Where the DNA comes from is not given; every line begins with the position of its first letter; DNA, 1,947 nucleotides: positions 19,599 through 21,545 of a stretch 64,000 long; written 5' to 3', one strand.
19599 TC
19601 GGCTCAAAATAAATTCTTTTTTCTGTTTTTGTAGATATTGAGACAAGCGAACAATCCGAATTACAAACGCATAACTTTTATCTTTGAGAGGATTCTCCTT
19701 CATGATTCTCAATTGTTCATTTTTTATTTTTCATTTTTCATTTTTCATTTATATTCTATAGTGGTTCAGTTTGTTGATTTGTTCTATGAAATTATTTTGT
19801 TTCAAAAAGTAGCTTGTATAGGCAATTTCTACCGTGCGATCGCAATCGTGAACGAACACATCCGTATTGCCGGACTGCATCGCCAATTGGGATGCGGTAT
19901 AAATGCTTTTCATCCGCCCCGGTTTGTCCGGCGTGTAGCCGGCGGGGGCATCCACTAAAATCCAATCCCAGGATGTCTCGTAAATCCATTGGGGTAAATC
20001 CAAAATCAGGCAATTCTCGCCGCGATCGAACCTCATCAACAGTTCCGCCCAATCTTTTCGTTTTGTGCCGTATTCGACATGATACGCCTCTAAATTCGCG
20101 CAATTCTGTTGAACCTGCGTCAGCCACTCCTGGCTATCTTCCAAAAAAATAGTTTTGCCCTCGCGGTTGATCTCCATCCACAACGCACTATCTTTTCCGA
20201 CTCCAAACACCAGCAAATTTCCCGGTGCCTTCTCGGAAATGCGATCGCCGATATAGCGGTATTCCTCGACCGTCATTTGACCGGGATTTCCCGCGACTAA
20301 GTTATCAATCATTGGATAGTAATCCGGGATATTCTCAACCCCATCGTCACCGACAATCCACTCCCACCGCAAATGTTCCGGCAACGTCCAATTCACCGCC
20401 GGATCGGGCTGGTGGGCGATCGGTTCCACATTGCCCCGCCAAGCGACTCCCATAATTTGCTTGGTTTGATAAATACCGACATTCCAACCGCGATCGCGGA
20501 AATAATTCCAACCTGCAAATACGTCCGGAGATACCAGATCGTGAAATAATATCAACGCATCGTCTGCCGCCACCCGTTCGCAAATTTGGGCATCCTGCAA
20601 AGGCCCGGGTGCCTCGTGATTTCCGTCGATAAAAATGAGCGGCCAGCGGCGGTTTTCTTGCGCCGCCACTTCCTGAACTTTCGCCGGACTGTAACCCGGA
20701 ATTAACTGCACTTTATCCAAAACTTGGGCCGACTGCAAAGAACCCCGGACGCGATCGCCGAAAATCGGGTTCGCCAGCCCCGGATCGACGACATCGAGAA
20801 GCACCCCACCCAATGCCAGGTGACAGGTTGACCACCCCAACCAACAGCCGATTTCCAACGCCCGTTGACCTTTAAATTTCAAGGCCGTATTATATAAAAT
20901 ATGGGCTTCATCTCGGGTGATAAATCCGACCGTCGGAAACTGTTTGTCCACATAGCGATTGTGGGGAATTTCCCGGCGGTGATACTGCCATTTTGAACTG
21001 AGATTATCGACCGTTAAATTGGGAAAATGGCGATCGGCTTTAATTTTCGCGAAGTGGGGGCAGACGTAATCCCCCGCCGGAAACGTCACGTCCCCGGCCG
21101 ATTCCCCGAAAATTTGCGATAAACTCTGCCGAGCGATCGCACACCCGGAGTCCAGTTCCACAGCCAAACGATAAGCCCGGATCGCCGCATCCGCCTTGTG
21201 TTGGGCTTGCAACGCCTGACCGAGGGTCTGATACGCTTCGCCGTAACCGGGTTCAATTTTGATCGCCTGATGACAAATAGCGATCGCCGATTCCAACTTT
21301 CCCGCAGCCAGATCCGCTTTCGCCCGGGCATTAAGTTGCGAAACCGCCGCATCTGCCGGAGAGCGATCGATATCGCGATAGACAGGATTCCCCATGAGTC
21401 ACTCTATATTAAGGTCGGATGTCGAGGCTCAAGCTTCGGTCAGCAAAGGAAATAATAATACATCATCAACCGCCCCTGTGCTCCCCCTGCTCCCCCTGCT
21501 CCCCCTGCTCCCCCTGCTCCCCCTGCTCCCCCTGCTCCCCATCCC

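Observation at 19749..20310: Plant-type DUF579 (GXM/IRX15/AGM) polysaccharide O-methyltransferase domain in a cyanobacterial protein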

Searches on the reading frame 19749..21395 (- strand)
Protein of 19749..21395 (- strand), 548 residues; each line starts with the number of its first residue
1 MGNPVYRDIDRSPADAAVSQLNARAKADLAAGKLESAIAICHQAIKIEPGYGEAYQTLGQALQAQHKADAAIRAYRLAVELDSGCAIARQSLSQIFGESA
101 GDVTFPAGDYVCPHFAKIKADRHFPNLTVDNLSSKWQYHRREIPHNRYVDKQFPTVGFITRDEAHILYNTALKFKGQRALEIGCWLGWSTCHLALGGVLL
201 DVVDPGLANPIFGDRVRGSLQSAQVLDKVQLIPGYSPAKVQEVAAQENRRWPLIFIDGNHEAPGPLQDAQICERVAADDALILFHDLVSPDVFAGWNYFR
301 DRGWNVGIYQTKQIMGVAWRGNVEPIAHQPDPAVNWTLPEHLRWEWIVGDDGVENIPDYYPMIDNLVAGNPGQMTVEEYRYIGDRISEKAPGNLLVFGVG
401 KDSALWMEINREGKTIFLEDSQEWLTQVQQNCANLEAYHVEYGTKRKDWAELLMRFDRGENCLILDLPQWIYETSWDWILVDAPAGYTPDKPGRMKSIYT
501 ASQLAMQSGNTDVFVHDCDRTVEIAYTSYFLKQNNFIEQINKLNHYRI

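Call 3: search_protein_families(library=pfam, proteins=[window:19749-21395:-], max_evalue=0.1)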
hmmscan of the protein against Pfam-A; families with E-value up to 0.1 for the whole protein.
window:19749-21395:- (548 aa): 12 families
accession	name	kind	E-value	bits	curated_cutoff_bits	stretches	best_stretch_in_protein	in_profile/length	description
PF21729.3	IRX15_IRX15L_GXM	-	2.5e-48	164.6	27.8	1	378-546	2-189/189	IRX15/IRX15L/GXM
PF13578.12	Methyltransf_24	-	3.2e-11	44.5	26.3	1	180-286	1-104/105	Methyltransferase domain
PF07719.23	TPR_2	-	2.6e-07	30.7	27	1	53-83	2-32/34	Tetratricopeptide repeat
PF14559.12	TPR_19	-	1.5e-06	28.9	25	1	29-85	2-58/68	Tetratricopeptide repeat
PF00515.34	TPR_1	-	1.4e-05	25.2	27.8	1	53-83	2-32/34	Tetratricopeptide repeat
PF13428.12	TPR_14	-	4.6e-05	24.2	23.5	1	22-61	5-44/44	Tetratricopeptide repeat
PF13181.12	TPR_8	-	6.3e-05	23.3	25.7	1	53-83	2-32/34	Tetratricopeptide repeat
PF03704.23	BTAD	-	0.0051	17.6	22.1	1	16-80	60-124/146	Bacterial transcriptional activator domain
PF13431.12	TPR_17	-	0.0064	17.1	24.4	1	43-72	4-33/34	Tetratricopeptide repeat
PF25063.1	ARM_TT21_C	-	0.017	15.5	35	1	25-82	102-159/209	Tetratricopeptide repeat protein 21 C-terminal ARM domain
PF13414.12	TPR_11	-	0.022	14.9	26.8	1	27-65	3-41/42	TPR repeat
PF13424.12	TPR_12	-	0.048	14.3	30.1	1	20-81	6-74/77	Tetratricopeptide repeat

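Call 4: search_protein_families(library=ncbifam, proteins=[window:19749-21395:-], max_evalue=0.1)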
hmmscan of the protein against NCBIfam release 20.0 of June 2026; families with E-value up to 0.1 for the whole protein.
window:19749-21395:- (548 aa): 8 families
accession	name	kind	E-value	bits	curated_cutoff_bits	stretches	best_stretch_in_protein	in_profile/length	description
TIGR01627.1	A_thal_3515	domain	3.5e-47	161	149.85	1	370-548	19-214/225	TIGR01627 domain-containing protein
TIGR02917.1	PEP_TPR_lipo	equivalog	0.00061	17.8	312.2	1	23-84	164-667/899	XrtA/PEP-CTERM system TPR-repeat protein PrsT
TIGR02521.1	type_IV_pilW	equivalog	0.0015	18.1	154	1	27-82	40-95/234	type IV pilus biogenesis/stability protein PilW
NF040959.1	MamA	equivalog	0.0019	17.7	200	1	29-83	116-170/204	magnetosome protein MamA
NF033762.1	social_mot_Tgl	equivalog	0.024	14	225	1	31-92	44-106/252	social motility TPR repeat lipoprotein Tgl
NF052415.1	T3SS_chap_SctY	equivalog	0.029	14.9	70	1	20-79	42-104/106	type III secretion apparatus assembly chaperone SctY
NF008520.0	PRK11447.1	equivalog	0.046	11.5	858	1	24-95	357-428/1157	cellulose synthase complex outer membrane protein BcsC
TIGR02552.1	LcrH_SycD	equivalog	0.081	12.6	104.8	0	20-83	20-83/136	SycD/LcrH family type III secretion system chaperone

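Call 5: find_homologous_proteins(query=window:19749-21395:-, max_evalue=0.00001)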
Query window:19749-21395:- (548 aa): 600 proteins with E <= 0.00001 among 8000 candidates; the best 120 are listed.
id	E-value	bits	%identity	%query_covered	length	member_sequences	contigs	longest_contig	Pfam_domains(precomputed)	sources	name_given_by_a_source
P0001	0.0e+0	1252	95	100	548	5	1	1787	PF21729.4,PF13414.13,PF00515.35,PF13578.13,PF07719.24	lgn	-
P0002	3.1e-270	916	72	98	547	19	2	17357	PF21729.4,PF00515.35,PF13428.13,PF13578.13,PF07719.24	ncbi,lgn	ncbi:MAG: class I SAM-dependent methyltransferase [Limnospira maxima]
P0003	1.5e-177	610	74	62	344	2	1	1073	PF21729.4,PF13578.13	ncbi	ncbi:class I SAM-dependent methyltransferase, partial [Arthrospira platensis SPKY2]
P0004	2.7e-174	599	64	46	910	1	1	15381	PF21729.4,PF13578.13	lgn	-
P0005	1.6e-172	593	61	47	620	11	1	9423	PF21729.4,PF13578.13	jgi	jgi:uncharacterized protein (TIGR01627 family)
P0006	7.2e-172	591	64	44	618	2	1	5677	PF21729.4,PF13578.13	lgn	-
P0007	2.7e-167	576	63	45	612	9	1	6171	PF21729.4,PF13578.13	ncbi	ncbi:MAG: class I SAM-dependent methyltransferase [Planktothrix sp.]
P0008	3.0e-167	576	57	47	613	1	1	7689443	PF21729.4,PF13578.13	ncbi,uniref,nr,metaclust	ncbi:class I SAM-dependent methyltransferase [Oscillatoria acuminata]|uniref:Putative O-methyltransf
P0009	3.0e-167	576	64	44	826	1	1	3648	PF14559.13,PF14863.13,PF23914.2,PF21729.4,PF12895.14,PF01596.24,PF13428.13,PF13578.13,PF13181.13,PF07719.24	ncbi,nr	ncbi:MAG: hypothetical protein F6K39_32920 [Okeania sp. SIO3B3]|nr:hypothetical protein [Okeania sp.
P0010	3.4e-157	543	81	39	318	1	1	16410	PF14559.13,PF21729.4,PF00515.35,PF07719.24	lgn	-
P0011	1.0e-105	373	67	44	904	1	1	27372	PF04989.19,PF13578.13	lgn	-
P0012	2.4e-104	368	62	49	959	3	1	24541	PF10111.15,PF13506.14,PF13641.13,PF13578.13,PF00535.33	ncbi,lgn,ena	-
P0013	2.8e-103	365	55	35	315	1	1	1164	PF21729.4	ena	-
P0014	3.0e-103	365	61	48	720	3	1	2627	PF13578.13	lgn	-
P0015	3.3e-103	365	55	55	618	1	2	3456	PF01596.24,PF05711.18,PF13578.13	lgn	-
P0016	5.2e-103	364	62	45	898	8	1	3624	PF01596.24,PF04989.19,PF13578.13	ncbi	-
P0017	6.2e-103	364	62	47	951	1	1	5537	PF10111.15,PF13641.13,PF01596.24,PF13578.13,PF00535.33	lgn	-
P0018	3.2e-102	361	57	52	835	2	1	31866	PF00534.27,PF13524.13,PF05711.18,PF13578.13,PF13692.13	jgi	jgi:glycosyltransferase involved in cell wall biosynthesis/predicted O-methyltransferase YrrM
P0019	5.4e-102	361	64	45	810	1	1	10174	PF00534.27,PF01596.24,PF05711.18,PF13439.13,PF13578.13,PF20706.4,PF13692.13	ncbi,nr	ncbi:MAG: glycosyltransferase [Microcoleus sp. SM1_3_4]|nr:glycosyltransferase [Microcoleus sp. SM1_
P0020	1.2e-101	359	65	44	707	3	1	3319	PF13578.13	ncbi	-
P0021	1.9e-101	359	63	44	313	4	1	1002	PF13578.13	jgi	-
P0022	2.1e-101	359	61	46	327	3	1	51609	PF13578.13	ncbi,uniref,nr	ncbi:class I SAM-dependent methyltransferase [Nostoc sp. CMAA1605]|uniref:class I SAM-dependent meth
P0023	1.6e-100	356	62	46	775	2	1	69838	PF13641.13,PF13578.13,PF00535.33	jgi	jgi:glycosyltransferase involved in cell wall biosynthesis/predicted O-methyltransferase YrrM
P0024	3.7e-100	355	60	46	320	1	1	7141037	PF01596.24,PF13578.13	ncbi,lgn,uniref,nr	ncbi:class I SAM-dependent methyltransferase [Nostoc sp. MS1]|uniref:class I SAM-dependent methyltra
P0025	6.8e-100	354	64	44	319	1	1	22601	PF01596.24,PF13578.13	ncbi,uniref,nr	ncbi:class I SAM-dependent methyltransferase [Scytonema sp. UIC 10036]|uniref:class I SAM-dependent 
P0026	7.9e-100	353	65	44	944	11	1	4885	PF14863.13,PF13431.13,PF23914.2,PF13428.13,PF25064.2,PF13692.13,PF14559.13,PF00534.27,PF00515.35,PF12895.14,PF13424.13,PF13432.13,PF13578.13,PF13181.13,PF07719.24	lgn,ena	-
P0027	1.2e-99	353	62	45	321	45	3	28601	PF01596.24,PF13578.13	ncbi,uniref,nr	ncbi:class I SAM-dependent methyltransferase [Nostoc sp. UCD121]|uniref:class I SAM-dependent methyl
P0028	1.4e-99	353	60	46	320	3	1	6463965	PF01596.24,PF13578.13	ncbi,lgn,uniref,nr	ncbi:unknown protein [Nostoc sp. NIES-3756]|uniref:class I SAM-dependent methyltransferase n=1 Tax=N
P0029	2.3e-99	352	64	43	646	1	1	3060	PF00534.27,PF13439.13,PF13578.13,PF20706.4,PF13692.13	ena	-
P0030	2.6e-99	352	58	53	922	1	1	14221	PF00534.27,PF13524.13,PF01596.24,PF13439.13,PF13578.13,PF20706.4,PF13692.13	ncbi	-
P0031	2.9e-99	352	61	45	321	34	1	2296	PF13578.13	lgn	-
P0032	1.3e-98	349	63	44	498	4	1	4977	PF01596.24,PF13578.13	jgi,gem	-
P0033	1.6e-98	349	53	55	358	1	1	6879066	PF00534.27,PF01596.24,PF13578.13,PF13692.13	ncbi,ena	-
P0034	2.0e-98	349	55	54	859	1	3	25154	PF13641.13,PF13578.13,PF00535.33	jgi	jgi:glycosyltransferase involved in cell wall biosynthesis/predicted O-methyltransferase YrrM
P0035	2.2e-98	349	63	45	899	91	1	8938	PF05711.18,PF13578.13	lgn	-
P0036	2.6e-98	348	60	44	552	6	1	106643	PF01596.24,PF13578.13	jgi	jgi:Methyltransferase domain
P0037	3.1e-98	348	67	43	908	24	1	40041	PF05711.18,PF13578.13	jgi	jgi:predicted O-methyltransferase YrrM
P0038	3.2e-98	348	53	51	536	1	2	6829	PF13578.13,PF24161.2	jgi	jgi:predicted O-methyltransferase YrrM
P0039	4.2e-98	348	64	45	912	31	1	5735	PF05711.18,PF13578.13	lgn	-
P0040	4.2e-98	348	64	43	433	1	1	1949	PF13578.13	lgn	-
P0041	4.9e-98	348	63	44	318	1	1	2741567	PF13578.13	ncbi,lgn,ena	-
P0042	5.9e-98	347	60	46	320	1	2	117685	PF01596.24,PF13578.13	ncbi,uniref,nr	ncbi:class I SAM-dependent methyltransferase [Nostoc sp. FACHB-152]|uniref:class I SAM-dependent met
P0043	6.3e-98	347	62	44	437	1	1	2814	PF13578.13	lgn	-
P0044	6.6e-98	347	60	46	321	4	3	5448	PF13578.13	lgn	-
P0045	7.5e-98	347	63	44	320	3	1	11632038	PF13578.13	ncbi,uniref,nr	ncbi:hypothetical protein WA1_32335 [Scytonema hofmannii PCC 7110]|uniref:Uncharacterized protein n=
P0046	8.8e-98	347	61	45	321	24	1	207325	PF01596.24,PF13578.13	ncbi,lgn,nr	ncbi:hypothetical protein A6S26_19245 [Nostoc sp. ATCC 43529]|nr:hypothetical protein A6S26_19245 [N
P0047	9.7e-98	347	66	43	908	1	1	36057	PF05711.18,PF13578.13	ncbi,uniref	ncbi:TylF/MycF/NovP-related O-methyltransferase [Synechococcus sp. W55.2]|uniref:TylF/MycF/NovP-rela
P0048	1.2e-97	346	63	44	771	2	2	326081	PF00534.27,PF13578.13,PF13692.13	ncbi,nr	ncbi:glycosyltransferase [Nostoc sp. FACHB-152]|nr:glycosyltransferase [Nostoc sp. FACHB-152] MBD246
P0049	1.3e-97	346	62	44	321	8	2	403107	PF13578.13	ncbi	-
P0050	1.5e-97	346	62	44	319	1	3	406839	PF01596.24,PF13578.13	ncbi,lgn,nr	ncbi:MAG: class I SAM-dependent methyltransferase [Nostoc sp. ChiSLP02]|nr:class I SAM-dependent met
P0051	1.8e-97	346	61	46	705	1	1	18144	PF04989.19,PF13578.13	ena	-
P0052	1.8e-97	346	65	44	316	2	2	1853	PF13578.13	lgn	-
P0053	1.8e-97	346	57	50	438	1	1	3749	PF13578.13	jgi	jgi:predicted O-methyltransferase YrrM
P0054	2.4e-97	345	62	44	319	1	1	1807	PF13578.13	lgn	-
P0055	2.5e-97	345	61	47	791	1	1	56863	PF00534.27,PF13579.13,PF13439.13,PF13578.13,PF20706.4,PF13692.13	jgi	jgi:glycosyltransferase involved in cell wall biosynthesis/predicted O-methyltransferase YrrM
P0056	2.7e-97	345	62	43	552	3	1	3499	PF13578.13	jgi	jgi:predicted O-methyltransferase YrrM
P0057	3.1e-97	345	65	43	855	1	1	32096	PF05711.18,PF13578.13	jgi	jgi:predicted O-methyltransferase YrrM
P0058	3.4e-97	345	65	43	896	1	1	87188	PF05711.18,PF13578.13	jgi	jgi:predicted O-methyltransferase YrrM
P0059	3.5e-97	345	64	44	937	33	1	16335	PF05711.18,PF13578.13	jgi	jgi:predicted O-methyltransferase YrrM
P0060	3.8e-97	345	61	45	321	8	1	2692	PF01596.24,PF13578.13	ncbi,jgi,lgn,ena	jgi:predicted O-methyltransferase YrrM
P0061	4.1e-97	344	63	45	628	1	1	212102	PF00534.27,PF01596.24,PF13439.13,PF13578.13,PF20706.4,PF13692.13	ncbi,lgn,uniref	ncbi:glycosyltransferase [Nostoc sp.]|uniref:glycosyltransferase n=1 Tax=Nostoc sp. TaxID=1180 RepID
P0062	4.1e-97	344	57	50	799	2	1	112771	PF13641.13,PF13578.13,PF00535.33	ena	-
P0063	4.6e-97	344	64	44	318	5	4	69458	PF13578.13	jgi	-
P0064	7.7e-97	344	62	44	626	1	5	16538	PF05711.18,PF13578.13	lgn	-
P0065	8.2e-97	343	59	47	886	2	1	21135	PF00534.27,PF13524.13,PF05711.18,PF13439.13,PF13578.13,PF20706.4,PF13692.13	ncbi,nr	ncbi:glycosyltransferase [aff. Roholtiella sp. LEGE 12411]|nr:glycosyltransferase [aff. Roholtiella 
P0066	8.2e-97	343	61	44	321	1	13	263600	PF13578.13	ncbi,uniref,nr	ncbi:hypothetical protein VF14_03805 [Nostoc linckia z18]|uniref:Uncharacterized protein n=2 Tax=Nos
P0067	8.3e-97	343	62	44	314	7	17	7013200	PF01596.24,PF13578.13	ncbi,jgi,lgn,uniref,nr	ncbi:conserved hypothetical protein [Trichormus variabilis ATCC 29413]|uniref:Uncharacterized protei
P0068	9.6e-97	343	58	46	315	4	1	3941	PF01596.24,PF13578.13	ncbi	-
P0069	1.3e-96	343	53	57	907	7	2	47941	PF05711.18,PF13578.13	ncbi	-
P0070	1.3e-96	343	64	43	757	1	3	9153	PF01596.24,PF04989.19,PF13578.13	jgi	jgi:cephalosporin hydroxylase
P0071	1.6e-96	342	64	44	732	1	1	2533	PF00534.27,PF05711.18,PF13439.13,PF13578.13,PF20706.4,PF13692.13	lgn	-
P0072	2.3e-96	342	62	44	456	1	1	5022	PF01596.24,PF13578.13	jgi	jgi:predicted O-methyltransferase YrrM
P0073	2.3e-96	342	62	43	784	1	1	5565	PF13414.13,PF13432.13,PF05711.18,PF13428.13,PF13578.13,PF07719.24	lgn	-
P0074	2.5e-96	342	44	70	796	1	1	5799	PF13641.13,PF13578.13,PF00535.33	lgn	-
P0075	2.6e-96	342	65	43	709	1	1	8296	PF05711.18,PF13578.13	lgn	-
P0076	2.8e-96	342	60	45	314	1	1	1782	PF01596.24,PF13578.13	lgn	-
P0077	3.5e-96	341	61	44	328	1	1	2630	PF01596.24,PF13578.13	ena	-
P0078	3.8e-96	341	54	46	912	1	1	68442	PF03704.24,PF13431.13,PF23914.2,PF13414.13,PF13176.13,PF13428.13,PF13844.13,PF25064.2,PF13374.13,PF07721.21,PF14559.13,PF24575.2,PF13371.13,PF00515.35,PF12895.14,PF13424.13,PF21033.5,PF13432.13,PF13578.13,PF13181.13,PF07719.24,PF13174.13,PF10373.16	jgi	jgi:predicted O-linked N-acetylglucosamine transferase (SPINDLY family)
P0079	3.8e-96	341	63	44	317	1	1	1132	PF01596.24,PF13578.13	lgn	-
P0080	5.5e-96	341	61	44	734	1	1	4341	PF01596.24,PF05711.18,PF13578.13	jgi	jgi:predicted O-methyltransferase YrrM/predicted nucleic acid-binding Zn-ribbon protein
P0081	5.9e-96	341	61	45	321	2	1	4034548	PF13578.13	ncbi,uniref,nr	ncbi:class I SAM-dependent methyltransferase [Nostoc sp. KVJ3]|uniref:class I SAM-dependent methyltr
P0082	6.1e-96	341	63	44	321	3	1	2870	PF01596.24,PF13578.13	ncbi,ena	-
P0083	6.2e-96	341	60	47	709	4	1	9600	PF04989.19,PF13578.13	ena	-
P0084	6.6e-96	340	60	44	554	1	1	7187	PF13578.13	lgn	-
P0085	7.3e-96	340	64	43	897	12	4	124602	PF05711.18,PF13578.13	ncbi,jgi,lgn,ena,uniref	ncbi:class I SAM-dependent methyltransferase [Synechococcus sp. RC10B2]|jgi:predicted O-methyltransf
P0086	7.6e-96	340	61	46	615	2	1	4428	PF05711.18,PF13578.13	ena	-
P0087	1.1e-95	340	58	47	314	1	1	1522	PF13578.13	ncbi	-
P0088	1.2e-95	340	64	43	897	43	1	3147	PF05711.18,PF13578.13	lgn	-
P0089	1.4e-95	339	58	46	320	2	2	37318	PF01596.24,PF13578.13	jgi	jgi:predicted O-methyltransferase YrrM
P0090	1.7e-95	339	62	44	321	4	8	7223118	PF01596.24,PF13578.13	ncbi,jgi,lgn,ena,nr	ncbi:MAG: class I SAM-dependent methyltransferase [Gloeotrichia echinulata IR180]|jgi:hypothetical p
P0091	2.1e-95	339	60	45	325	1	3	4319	PF13578.13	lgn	-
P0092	2.1e-95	339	58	46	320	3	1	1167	PF01596.24,PF13578.13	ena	-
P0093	3.1e-95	338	54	54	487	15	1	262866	PF01596.24,PF05711.18,PF13578.13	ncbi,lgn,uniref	ncbi:MAG: TylF/MycF/NovP-related O-methyltransferase [Nostoc sp.]|uniref:class I SAM-dependent methy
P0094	3.8e-95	338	61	45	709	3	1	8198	PF04989.19,PF13578.13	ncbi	-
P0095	4.2e-95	338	61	44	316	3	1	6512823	PF13578.13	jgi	jgi:predicted O-methyltransferase YrrM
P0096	5.4e-95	337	64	43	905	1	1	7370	PF05711.18,PF13578.13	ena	-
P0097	5.9e-95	337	52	56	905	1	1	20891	PF13524.13,PF05711.18,PF13578.13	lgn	-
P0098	6.1e-95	337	63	43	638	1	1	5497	PF00534.27,PF13439.13,PF13578.13,PF20706.4,PF13692.13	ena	-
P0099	7.8e-95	337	63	43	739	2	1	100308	PF00534.27,PF13579.13,PF13439.13,PF13578.13,PF13692.13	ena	-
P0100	7.9e-95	337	63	43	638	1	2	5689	PF00534.27,PF13439.13,PF13578.13,PF20706.4,PF13692.13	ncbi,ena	-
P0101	8.3e-95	337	54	54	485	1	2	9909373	PF05711.18,PF13578.13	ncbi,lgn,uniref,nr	ncbi:macrocin-O-methyltransferase domain-containing protein [Calothrix sp. NIES-2100]|uniref:class I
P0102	8.5e-95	337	58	46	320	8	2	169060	PF01596.24,PF13578.13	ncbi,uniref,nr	ncbi:class I SAM-dependent methyltransferase [Nostoc sp. FACHB-87]|uniref:class I SAM-dependent meth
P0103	8.9e-95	337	60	45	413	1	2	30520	PF01596.24,PF13578.13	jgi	jgi:predicted O-methyltransferase YrrM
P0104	8.9e-95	337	64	43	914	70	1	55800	PF05711.18,PF13578.13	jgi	jgi:predicted O-methyltransferase YrrM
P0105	1.1e-94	336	67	40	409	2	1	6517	PF13578.13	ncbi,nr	ncbi:MAG TPA: hypothetical protein DCP31_22300, partial [Cyanobacteria bacterium UBA8543]|nr:hypothe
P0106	1.1e-94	336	57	46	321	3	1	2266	PF01596.24,PF13578.13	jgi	jgi:predicted O-methyltransferase YrrM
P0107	1.4e-94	336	51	54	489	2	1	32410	PF01596.24,PF05711.18,PF13578.13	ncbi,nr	ncbi:macrocin O-methyltransferase [Leptolyngbya valderiana BDU 20041]|nr:macrocin O-methyltransferas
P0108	1.6e-94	336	63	43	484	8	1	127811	PF05711.18,PF13578.13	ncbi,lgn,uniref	ncbi:TylF/MycF/NovP-related O-methyltransferase [Aerosakkonemataceae cyanobacterium BLCC-F50]|uniref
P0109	1.8e-94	336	69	39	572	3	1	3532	PF05711.18,PF13578.13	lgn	-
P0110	1.8e-94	336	59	46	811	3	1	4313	PF01596.24,PF05711.18,PF04989.19,PF13578.13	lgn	-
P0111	1.9e-94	336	64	43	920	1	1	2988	PF05711.18,PF13578.13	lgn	-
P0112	1.9e-94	336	63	43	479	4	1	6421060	PF05711.18,PF13578.13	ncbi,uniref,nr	ncbi:class I SAM-dependent methyltransferase [Nostoc sp. UHCC 0870]|uniref:class I SAM-dependent met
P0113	2.0e-94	336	59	46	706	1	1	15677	PF04989.19,PF13578.13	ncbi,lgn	-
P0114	2.0e-94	336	63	45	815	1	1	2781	PF05711.18,PF04989.19,PF13578.13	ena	-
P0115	2.6e-94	335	62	43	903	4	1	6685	PF05711.18,PF13578.13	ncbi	ncbi:MAG: TylF/MycF/NovP-related O-methyltransferase [Thermostichus sp. HHBFW_bins_43]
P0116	2.9e-94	335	63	43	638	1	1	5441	PF00534.27,PF13439.13,PF13578.13,PF20706.4,PF13692.13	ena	-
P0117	3.1e-94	335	61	44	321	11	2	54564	PF13578.13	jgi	jgi:predicted O-methyltransferase YrrM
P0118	3.3e-94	335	61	43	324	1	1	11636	PF01596.24,PF13578.13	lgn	-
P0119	4.3e-94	334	59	45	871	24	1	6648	PF04989.19,PF13578.13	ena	-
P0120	4.4e-94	334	56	52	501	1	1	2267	PF13578.13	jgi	jgi:predicted O-methyltransferase YrrM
